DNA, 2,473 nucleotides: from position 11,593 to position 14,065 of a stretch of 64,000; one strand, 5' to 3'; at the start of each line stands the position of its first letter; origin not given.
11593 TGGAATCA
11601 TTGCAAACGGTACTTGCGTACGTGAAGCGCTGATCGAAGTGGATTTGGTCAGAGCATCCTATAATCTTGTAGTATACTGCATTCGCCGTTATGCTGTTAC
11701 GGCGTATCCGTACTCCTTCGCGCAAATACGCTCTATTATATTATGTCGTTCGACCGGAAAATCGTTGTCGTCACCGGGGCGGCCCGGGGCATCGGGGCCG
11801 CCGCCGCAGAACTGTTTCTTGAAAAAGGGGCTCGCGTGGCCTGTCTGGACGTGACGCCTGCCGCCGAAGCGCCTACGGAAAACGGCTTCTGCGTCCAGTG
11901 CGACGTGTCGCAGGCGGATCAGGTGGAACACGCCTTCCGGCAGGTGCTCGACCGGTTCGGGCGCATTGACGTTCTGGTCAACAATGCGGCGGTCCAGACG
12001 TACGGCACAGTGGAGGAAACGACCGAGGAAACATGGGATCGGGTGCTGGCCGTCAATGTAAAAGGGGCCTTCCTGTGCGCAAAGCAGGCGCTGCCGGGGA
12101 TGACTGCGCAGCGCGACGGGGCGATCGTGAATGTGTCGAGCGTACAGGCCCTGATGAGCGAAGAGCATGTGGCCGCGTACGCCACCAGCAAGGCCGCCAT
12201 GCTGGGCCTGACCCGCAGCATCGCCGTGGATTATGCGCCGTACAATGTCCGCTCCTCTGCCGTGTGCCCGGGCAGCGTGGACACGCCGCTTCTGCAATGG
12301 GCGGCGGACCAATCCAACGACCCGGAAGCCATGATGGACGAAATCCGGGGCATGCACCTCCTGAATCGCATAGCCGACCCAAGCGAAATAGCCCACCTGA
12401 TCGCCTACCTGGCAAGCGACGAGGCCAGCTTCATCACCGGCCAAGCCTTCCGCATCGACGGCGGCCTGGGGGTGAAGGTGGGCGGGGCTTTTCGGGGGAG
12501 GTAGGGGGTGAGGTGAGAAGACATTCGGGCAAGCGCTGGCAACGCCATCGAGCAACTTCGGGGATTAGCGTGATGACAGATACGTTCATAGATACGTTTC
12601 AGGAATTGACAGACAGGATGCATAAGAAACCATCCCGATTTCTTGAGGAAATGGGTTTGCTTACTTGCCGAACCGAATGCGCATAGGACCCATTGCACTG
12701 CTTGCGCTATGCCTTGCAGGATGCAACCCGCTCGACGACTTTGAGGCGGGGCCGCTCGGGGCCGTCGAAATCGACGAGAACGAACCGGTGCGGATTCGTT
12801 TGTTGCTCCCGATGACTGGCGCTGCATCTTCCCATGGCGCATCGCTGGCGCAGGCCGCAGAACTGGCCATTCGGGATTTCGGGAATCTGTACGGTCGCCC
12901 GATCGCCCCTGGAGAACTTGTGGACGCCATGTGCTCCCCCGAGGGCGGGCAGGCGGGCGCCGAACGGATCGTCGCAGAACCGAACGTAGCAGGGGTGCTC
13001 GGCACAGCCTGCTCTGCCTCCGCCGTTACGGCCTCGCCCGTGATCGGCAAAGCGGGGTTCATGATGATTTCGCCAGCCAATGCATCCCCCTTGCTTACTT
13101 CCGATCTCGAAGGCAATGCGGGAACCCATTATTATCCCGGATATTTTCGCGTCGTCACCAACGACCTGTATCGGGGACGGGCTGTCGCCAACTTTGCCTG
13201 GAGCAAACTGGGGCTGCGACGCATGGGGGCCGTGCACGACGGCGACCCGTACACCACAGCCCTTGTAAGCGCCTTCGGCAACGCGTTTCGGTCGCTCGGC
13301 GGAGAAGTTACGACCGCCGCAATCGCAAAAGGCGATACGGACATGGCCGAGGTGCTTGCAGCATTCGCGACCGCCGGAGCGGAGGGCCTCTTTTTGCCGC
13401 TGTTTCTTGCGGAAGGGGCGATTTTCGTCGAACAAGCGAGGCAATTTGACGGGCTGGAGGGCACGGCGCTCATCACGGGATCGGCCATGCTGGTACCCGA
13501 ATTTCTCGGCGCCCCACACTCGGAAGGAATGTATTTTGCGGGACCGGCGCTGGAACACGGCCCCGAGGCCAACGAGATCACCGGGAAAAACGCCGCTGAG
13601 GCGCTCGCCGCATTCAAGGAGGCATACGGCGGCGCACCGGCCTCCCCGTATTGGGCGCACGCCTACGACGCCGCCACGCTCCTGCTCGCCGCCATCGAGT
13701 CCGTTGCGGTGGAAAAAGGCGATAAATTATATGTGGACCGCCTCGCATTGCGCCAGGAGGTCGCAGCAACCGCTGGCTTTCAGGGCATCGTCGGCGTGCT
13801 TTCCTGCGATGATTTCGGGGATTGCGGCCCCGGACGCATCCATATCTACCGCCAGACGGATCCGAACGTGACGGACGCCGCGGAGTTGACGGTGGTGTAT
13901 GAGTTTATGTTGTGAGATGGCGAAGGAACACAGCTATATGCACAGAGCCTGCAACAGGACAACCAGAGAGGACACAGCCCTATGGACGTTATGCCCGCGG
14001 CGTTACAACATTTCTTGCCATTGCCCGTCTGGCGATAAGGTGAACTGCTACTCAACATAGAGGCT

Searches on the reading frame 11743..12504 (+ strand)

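Call 61: search_protein_families(library=pfam, proteins=[window:11743-12504:+], max_evalue=0.0001)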
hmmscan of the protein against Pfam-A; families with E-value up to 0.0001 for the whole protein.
window:11743-12504:+ (253 aa): 5 families
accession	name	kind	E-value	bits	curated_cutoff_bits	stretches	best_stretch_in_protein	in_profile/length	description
PF13561.12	adh_short_C2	-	2.8e-66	223.9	27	1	12-242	1-235/236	Enoyl-(Acyl carrier protein) reductase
PF00106.31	adh_short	-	1.4e-56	191.5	26.6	1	6-186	1-189/195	short chain dehydrogenase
PF08659.16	KR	-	2.6e-12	47.5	22.6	1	8-156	3-159/180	KR domain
PF01370.27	Epimerase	-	7.3e-08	32.6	20.9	1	8-115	1-105/240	NAD dependent epimerase/dehydratase family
PF23441.1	SDR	-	4.6e-05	23.4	27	0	53-242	68-255/258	SDR-like rossmann domain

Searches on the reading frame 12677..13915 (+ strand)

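Call 61: search_protein_families(library=pfam, proteins=[window:12677-13915:+], max_evalue=0.0001)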
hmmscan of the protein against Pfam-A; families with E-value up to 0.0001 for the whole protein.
window:12677-13915:+ (412 aa): 2 families
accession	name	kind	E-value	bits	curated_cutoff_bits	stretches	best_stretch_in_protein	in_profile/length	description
PF13458.12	Peripla_BP_6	-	1.1e-33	117.8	31.7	1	37-373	1-318/343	Periplasmic binding protein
PF01094.35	ANF_receptor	-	2.2e-12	47.1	25.4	1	80-344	28-294/353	Receptor family ligand binding region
